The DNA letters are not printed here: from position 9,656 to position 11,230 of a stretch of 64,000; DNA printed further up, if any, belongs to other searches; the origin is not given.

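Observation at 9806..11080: tRNA-binding-domain::RNA-ligase fusion, part of a dispersed RNA-repair toolkit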

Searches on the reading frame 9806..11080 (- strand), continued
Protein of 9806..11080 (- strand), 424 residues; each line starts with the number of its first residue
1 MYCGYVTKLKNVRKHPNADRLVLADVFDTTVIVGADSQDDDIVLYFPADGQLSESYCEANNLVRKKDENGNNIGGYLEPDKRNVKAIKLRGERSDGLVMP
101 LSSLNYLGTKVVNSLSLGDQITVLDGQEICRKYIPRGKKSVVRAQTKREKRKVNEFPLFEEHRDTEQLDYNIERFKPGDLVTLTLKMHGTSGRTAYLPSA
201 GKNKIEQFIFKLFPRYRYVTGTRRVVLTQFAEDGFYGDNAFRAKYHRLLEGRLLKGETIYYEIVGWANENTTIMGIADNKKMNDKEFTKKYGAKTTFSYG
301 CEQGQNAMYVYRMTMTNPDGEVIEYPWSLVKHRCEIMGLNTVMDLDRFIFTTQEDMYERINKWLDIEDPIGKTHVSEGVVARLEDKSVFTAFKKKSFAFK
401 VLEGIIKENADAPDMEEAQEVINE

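Call 21: search_solved_structures(query=A1, max_evalue=10, show_alignments=3)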
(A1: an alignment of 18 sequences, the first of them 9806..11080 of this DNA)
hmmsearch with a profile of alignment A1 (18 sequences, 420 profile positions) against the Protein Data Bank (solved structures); distinct sequences matched with E-value up to 10: 13.
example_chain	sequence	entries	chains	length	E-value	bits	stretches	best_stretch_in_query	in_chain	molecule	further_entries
5cot_A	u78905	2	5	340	0.00039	22.6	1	10-190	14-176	Naegleria gruberi RNA ligase | RNA ligase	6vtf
6vt9_A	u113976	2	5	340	0.00044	22.4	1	10-190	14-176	RNA ligase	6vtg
6vt5_A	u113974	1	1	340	0.00046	22.4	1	9-128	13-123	RNA Ligase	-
6vt3_A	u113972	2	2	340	0.00048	22.3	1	10-190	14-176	RNA Ligase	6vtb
6vt1_A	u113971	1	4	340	0.00048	22.3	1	10-190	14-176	RNA Ligase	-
6vt8_A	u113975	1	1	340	0.00056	22.1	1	10-190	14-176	RNA Ligase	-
6vt4_A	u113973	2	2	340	0.00059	22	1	10-190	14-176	RNA Ligase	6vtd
6vt0_A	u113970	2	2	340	0.0018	20.4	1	10-124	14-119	RNA Ligase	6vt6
5cou_A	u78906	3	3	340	0.0018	20.4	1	10-124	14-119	Naegleria gruberi RNA ligase | RNA ligase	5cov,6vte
9lp3_A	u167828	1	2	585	0.51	12.3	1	16-62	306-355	Lignostilbene dioxygenase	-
6mis_A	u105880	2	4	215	0.59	12.1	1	295-354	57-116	Ananain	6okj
6y6l_A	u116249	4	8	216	0.6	12.1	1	295-354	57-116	Ananain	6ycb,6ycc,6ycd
9rkq_A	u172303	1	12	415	1.1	11.2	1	287-331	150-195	Portal protein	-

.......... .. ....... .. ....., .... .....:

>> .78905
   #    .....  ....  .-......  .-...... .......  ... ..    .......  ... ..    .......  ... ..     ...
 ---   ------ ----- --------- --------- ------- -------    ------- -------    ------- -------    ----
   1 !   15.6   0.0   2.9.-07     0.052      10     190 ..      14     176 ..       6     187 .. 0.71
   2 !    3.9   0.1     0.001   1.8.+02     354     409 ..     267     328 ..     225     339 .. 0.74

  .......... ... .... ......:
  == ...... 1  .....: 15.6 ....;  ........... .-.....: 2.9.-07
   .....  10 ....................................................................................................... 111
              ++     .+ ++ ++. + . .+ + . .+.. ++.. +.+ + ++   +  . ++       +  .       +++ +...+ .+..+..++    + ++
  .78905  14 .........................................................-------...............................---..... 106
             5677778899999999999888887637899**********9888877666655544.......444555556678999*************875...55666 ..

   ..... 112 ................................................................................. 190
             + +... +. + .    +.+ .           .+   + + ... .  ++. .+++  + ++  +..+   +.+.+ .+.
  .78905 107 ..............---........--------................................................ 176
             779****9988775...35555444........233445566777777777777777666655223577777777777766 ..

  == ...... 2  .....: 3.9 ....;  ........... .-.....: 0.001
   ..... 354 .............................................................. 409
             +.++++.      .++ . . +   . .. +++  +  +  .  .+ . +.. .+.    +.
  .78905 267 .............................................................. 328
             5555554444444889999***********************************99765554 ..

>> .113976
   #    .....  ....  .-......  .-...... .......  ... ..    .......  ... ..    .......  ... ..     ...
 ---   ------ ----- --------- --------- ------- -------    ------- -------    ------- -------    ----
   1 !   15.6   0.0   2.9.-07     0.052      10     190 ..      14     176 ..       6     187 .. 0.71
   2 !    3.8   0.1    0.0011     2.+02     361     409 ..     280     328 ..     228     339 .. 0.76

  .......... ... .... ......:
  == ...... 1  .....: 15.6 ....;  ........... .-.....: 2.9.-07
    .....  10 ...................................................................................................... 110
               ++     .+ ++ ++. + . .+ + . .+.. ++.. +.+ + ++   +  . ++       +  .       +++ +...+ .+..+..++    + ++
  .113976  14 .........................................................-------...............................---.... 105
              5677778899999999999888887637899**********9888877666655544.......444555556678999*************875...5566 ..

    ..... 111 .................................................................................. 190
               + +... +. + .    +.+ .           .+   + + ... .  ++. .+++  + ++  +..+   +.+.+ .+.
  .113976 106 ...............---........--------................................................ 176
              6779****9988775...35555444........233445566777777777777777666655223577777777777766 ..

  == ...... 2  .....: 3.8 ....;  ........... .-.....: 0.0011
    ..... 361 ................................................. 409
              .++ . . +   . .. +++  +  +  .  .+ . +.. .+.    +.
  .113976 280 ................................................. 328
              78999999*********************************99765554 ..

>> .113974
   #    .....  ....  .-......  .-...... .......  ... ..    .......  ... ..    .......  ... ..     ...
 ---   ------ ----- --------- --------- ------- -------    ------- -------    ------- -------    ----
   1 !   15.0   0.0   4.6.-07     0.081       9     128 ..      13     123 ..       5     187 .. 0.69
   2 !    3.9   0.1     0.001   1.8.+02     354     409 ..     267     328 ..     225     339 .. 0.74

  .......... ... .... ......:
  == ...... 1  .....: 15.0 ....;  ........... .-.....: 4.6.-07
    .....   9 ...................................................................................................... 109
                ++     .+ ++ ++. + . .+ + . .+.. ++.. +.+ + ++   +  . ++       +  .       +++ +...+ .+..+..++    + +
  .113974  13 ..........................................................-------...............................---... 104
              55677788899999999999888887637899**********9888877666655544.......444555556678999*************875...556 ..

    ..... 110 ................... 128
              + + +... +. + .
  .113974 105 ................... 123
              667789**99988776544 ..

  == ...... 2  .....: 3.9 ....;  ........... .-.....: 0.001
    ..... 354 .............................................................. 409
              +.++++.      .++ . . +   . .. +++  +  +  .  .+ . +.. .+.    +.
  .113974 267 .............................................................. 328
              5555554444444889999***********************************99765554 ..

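Call 28: get_annotated_region(hit=H3, flank=6000)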
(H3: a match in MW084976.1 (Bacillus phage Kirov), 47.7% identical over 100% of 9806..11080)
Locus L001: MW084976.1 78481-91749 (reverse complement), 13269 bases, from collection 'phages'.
description: Bacillus phage Kirov, complete genome.
organism: Bacillus phage Kirov (NCBI taxid 2783539)
taxonomy: Viruses; Duplodnaviria; Heunggongvirae; Uroviricota; Caudoviricetes; Andregratiavirinae; Kirovvirus; Kirovvirus kirov
host: Bacillus cereus; source: soil; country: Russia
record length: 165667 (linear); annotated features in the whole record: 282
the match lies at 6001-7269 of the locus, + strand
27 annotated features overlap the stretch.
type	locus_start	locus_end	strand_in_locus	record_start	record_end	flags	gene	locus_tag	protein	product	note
CDS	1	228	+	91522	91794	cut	-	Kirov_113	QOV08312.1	hypothetical protein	-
CDS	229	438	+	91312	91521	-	-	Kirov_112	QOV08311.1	hypothetical protein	-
CDS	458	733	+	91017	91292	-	-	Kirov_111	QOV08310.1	hypothetical protein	-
CDS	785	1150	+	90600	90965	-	-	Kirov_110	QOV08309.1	hypothetical protein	-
CDS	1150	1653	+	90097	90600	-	-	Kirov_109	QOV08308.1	hypothetical protein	-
CDS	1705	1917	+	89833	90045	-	-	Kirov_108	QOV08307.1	hypothetical protein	-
CDS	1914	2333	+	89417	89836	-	-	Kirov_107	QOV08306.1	hypothetical protein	-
CDS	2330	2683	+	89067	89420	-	-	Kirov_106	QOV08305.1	putative nucleotide-binding protein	-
CDS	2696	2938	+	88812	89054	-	-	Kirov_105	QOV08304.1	hypothetical protein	-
CDS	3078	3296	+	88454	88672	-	-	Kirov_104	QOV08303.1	hypothetical protein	-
CDS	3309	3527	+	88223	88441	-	-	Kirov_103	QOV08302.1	hypothetical protein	-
CDS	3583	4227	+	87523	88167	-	-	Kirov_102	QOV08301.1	DnaJ domain containing protein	-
CDS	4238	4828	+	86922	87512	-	-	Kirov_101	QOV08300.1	nucleotidyltransferase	-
CDS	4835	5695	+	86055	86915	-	-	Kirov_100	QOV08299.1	subtilisin-like serine protease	-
CDS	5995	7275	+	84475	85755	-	-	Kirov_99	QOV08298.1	RNA ligase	-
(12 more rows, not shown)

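Call 29: get_annotated_region(hit=H1, flank=6000)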
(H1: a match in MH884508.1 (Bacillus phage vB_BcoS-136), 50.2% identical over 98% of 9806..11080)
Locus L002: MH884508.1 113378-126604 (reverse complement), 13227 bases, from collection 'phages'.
description: Bacillus phage vB_BcoS-136, complete genome.
organism: Bacillus phage vB_BcoS-136 (NCBI taxid 2419619)
taxonomy: Viruses; Duplodnaviria; Heunggongvirae; Uroviricota; Caudoviricetes; Kenyattavirus; Kenyattavirus kv136
host: Bacillus cohnii; source: Lake Elmenteita sediment; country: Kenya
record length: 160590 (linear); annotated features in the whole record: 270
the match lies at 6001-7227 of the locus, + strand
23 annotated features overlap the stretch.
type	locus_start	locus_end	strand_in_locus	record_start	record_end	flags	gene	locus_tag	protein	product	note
CDS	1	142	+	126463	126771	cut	-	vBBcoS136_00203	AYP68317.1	hypothetical protein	putative homolog of thioredoxin [Paenibacillus alvei] and SPBc2 prophage-derived thioredoxin-like protein yosR ...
CDS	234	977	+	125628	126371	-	-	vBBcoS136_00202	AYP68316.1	deoxyuridine 5'-triphosphate nucleotidohydrolase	putative homolog of DUTP diphosphatase Dut [Paenibacillus alvei] and deoxyuridine 5'-triphosphate nucleotidohydrolase ...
CDS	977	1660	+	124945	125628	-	-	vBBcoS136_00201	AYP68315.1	putative NHN endonuclease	putative homolog of HNH homing endonuclease II [Bacillus phage Staley]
CDS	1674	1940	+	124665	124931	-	-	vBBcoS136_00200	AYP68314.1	hypothetical protein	-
CDS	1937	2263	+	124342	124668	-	-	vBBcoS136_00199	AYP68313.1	hypothetical protein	-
CDS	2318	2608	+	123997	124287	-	-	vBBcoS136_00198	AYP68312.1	hypothetical protein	putative homolog of YP_008873397 hypothetical protein [Bacillus phage vB_BanS-Tsamsa]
CDS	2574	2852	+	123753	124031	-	-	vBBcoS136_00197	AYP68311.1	hypothetical protein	-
CDS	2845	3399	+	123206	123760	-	gmk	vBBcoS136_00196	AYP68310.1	guanylate kinase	putative homolog of YP_008873400 hypothetical protein [Bacillus phage vB_BanS-Tsamsa]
CDS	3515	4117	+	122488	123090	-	dnaJ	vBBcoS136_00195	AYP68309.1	chaperone protein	putative homolog of DnaJ domain protein [Peptoniphilus sp. oral taxon 375]; chaperone protein DnaJ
CDS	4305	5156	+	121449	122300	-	apr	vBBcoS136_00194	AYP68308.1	subtilisin DY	putative homolog of YP_008873415 hypothetical protein [Bacillus phage vB_BanS-Tsamsa]; conserved domain ...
CDS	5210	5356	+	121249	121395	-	-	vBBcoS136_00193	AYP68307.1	hypothetical protein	-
CDS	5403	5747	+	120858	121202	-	-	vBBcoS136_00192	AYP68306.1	hypothetical protein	putative homolog of WP_000100139 hypothetical protein [Bacillus thuringiensis], hypothetical protein [Bacillus phage ...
CDS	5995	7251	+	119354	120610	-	-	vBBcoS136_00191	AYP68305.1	RNA ligase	putative homolog of uncharacterized protein CBO05P1_012 [Clostridium botulinum B str. Osaka05], RNA ligase ...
CDS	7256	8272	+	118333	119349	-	-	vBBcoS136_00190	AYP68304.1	polynucleotide kinase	putative homolog of YP_008873417 hypothetical protein [Bacillus phage vB_BanS-Tsamsa]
CDS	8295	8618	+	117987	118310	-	-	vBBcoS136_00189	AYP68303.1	hypothetical protein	-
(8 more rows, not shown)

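Call 31: search_protein_families(library=pfam, proteins=[L001:7326-8318:+, L002:7256-8272:+, L001:5995-7275:+], max_evalue=0.01)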
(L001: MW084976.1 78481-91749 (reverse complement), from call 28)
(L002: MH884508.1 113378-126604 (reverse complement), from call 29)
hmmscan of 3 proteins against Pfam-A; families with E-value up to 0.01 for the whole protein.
L001:7326-8318:+ (330 aa): 5 families
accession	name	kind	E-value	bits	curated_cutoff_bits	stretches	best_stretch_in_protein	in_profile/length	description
PF13671.12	AAA_33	-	4.2e-19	69.7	27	1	9-135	2-142/143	AAA domain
PF08433.16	KTI12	-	2.1e-07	31.2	22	1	10-168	5-169/271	Chromatin associated protein KTI12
PF01966.28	HD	-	9e-07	29.6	22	1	209-305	4-93/116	HD domain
PF06414.18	Zeta_toxin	-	4.7e-06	26.6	22.3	1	4-123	14-156/199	Zeta toxin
PF01591.24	6PF2K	-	3e-05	23.9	27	0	68-94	95-121/223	6-phosphofructo-2-kinase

L002:7256-8272:+ (338 aa): 10 families
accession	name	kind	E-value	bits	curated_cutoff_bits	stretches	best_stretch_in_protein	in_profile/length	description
PF13671.12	AAA_33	-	4.1e-21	76.2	27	1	12-139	3-141/143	AAA domain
PF01966.28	HD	-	6.8e-09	36.5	22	1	207-334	4-111/116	HD domain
PF08433.16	KTI12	-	3.7e-08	33.6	22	1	12-157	5-156/271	Chromatin associated protein KTI12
PF13238.12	AAA_18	-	9.5e-06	26.5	29.4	1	12-123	2-112/128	AAA domain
PF01591.24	6PF2K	-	0.00011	22.1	27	0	78-106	100-129/223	6-phosphofructo-2-kinase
PF13207.12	AAA_17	-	0.00025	21.8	27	1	14-123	1-124/136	AAA domain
PF19263.5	DUF5906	-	0.00051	21.1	27.6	1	13-92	1-87/114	Family of unknown function (DUF5906)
PF13173.12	AAA_14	-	0.00077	19.9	27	1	10-79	4-67/129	AAA domain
PF05272.17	VapE-like_dom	-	0.0067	16.4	25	0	11-137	54-174/217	Virulence-associated protein E-like domain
PF13401.12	AAA_22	-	0.008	16.9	27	0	8-36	5-37/130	AAA domain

L001:5995-7275:+ (426 aa): 2 families
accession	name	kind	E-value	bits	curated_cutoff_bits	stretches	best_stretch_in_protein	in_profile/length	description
PF21189.3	PHA02142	-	1.3e-08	35.6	27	1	7-95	4-92/92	PHA02142 OB-fold domain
PF09414.15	RNA_ligase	-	2.3e-05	25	27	1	176-393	3-162/171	RNA ligase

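Call 32: predict_structure(alignment_id=A1)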
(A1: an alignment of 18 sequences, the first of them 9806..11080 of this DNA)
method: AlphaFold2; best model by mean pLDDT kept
length: 424 residues; sequences in the alignment: 18
mean_pLDDT: 69.3   pTM: 0.49
mean pLDDT of the five models: 69.3, 63.9, 61.3, 61.2, 53.1
residues with pLDDT >= 90: 47; 70-90: 201; 50-70: 87; < 50: 89
segments of 3 or more residues with pLDDT < 50: 136-170, 224-234, 268-272, 366-376, 403-424
pLDDT, mean of each block of 10 residues (from residue 1): 83 87 87 91 87 90 84 79 81 85 88 85 80 49 35 35 34 79 76 70 73 66 42 49 73 84 63 60 65 66 74 77 81 90 88 83 56 54 73 57 40 27 29
secondary structure, 60 per line:
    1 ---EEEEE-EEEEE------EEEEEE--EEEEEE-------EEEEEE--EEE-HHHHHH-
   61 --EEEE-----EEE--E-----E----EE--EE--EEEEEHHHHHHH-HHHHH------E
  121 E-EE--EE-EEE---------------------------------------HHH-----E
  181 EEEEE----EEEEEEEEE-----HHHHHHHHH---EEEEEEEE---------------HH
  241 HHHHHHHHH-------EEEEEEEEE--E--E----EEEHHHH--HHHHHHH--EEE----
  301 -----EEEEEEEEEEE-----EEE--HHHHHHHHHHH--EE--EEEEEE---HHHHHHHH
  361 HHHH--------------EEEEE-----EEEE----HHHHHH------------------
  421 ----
elements in order: E4-8 E10-14 E21-26 E29-34 E42-47 E50-52 H54-59 E63-66 E72-74 E96-100 H101-107 H109-113 E130-132 E180-185 E190-198 H204-212 E216-223 H239-249 E257-265 E276-278 H279-282 H285-291 E294-296 E306-316 E322-324 H327-337 E344-349 H353-364 E379-383 E389-392 H397-402

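Call 34: search_protein_representatives(protein=window:9806-11080:-)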
Query: 424 residues. Proteins with E-value up to 0.001 (for the whole library): 2365; up to 1e-10: 1712; up to 1e-30: 825. The best 150 are listed.
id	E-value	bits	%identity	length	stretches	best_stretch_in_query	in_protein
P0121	3.8e-133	461.0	52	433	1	2-422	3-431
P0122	1.0e-131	456.3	54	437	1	1-420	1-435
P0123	3.5e-129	448.0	58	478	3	2-302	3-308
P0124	9.9e-121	420.1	53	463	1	2-423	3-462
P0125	6.6e-119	414.1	51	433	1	2-420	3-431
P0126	2.4e-118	412.3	52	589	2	187-419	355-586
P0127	2.9e-112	392.2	50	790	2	204-418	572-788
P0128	6.6e-109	381.2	50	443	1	2-411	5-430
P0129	4.0e-107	375.3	47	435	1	2-420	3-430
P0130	2.6e-106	372.7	51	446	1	1-421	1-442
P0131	7.0e-106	371.2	50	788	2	214-417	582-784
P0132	1.0e-104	367.4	59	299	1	117-418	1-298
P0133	1.6e-104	366.8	50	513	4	2-216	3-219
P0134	8.4e-104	364.4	48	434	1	2-419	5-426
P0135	1.4e-103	363.6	47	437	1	2-420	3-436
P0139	5.1e-101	355.2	48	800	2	2-190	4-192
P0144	4.2e-97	342.3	45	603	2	162-422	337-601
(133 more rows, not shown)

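Call 35: fold_search(model_id=the predicted structure, library=pdb)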
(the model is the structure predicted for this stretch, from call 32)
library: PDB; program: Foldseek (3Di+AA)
matches with E <= 10: 261; with E <= 0.001: 24
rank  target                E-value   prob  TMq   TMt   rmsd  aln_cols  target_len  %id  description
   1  6vt4                  2.5e-13  1.00  0.35  0.42  13.3       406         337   15  Naegleria gruberi RNA ligase R149A mutant apo (released 2020-04-08)
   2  6vt1_A                3.4e-13  1.00  0.32  0.38  14.1       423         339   17  Naegleria gruberi RNA ligase D172A mutant apo (released 2020-04-08)
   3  6vt0                  8.4e-13  1.00  0.34  0.41  13.3       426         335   17  Naegleria gruberi RNA ligase K170A mutant apo (released 2020-04-08)
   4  6vt8                  1.1e-12  1.00  0.34  0.41  13.3       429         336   15  Naegleria gruberi RNA ligase E312A mutant with AMP and Mn (released 2020-04-08)
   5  5cot                  1.4e-12  1.00  0.35  0.42  13.2       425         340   16  Structure and mechanism of a eukaryal nick-sealing RNA ligase (released 2015-10-28)
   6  6vte                  1.8e-12  1.00  0.32  0.38  13.8       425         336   16  Naegleria gruberi RNA Ligase K170M mutant with AMP and Mn (released 2020-04-08)
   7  6vt5                  2.2e-12  1.00  0.34  0.41  13.5       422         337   16  Naegleria gruberi RNA ligase R4a K121A mutant apo (released 2020-04-08)
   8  6vt9                  2.6e-12  1.00  0.33  0.41  13.7       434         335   15  Naegleria gruberi RNA ligase E227A mutant with ATP and Mn (released 2020-04-08)
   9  6vtd                  3.1e-12  1.00  0.32  0.39  13.8       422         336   17  Naegleria gruberi RNA ligase R149A mutant with ATP and Mn (released 2020-04-08)
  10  6vtg_A                3.1e-12  1.00  0.32  0.38  13.8       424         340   17  Naegleria gruberi RNA ligase E227A mutant apo (released 2020-04-08)
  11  6vt3                  3.2e-12  1.00  0.33  0.39  13.4       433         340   15  Naegleria gruberi RNA ligase K326A mutant apo (released 2020-04-08)
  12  6vtf_A                6.7e-12  1.00  0.34  0.42  13.7       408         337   16  Naegleria gruberi RNA ligase with PPi (released 2020-04-08)
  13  5cou                  9.4e-12  1.00  0.34  0.41  13.3       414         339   16  Structure and mechanism of a eukaryal nick-sealing RNA ligase K170M+ATP (released 2015-10-28)
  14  2hvr_B                1.1e-05  1.00  0.29  0.37  11.6       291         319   15  Structure of T4 RNA Ligase 2 with Nicked 5'-Adenylated nucleic acid duplex containing a 3'-deoxyribonucleotide at the  (released 2006-10-17)
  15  2hvr_A                5.3e-05  1.00  0.27  0.36   9.8       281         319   14  Structure of T4 RNA Ligase 2 with Nicked 5'-Adenylated nucleic acid duplex containing a 3'-deoxyribonucleotide at the  (released 2006-10-17)
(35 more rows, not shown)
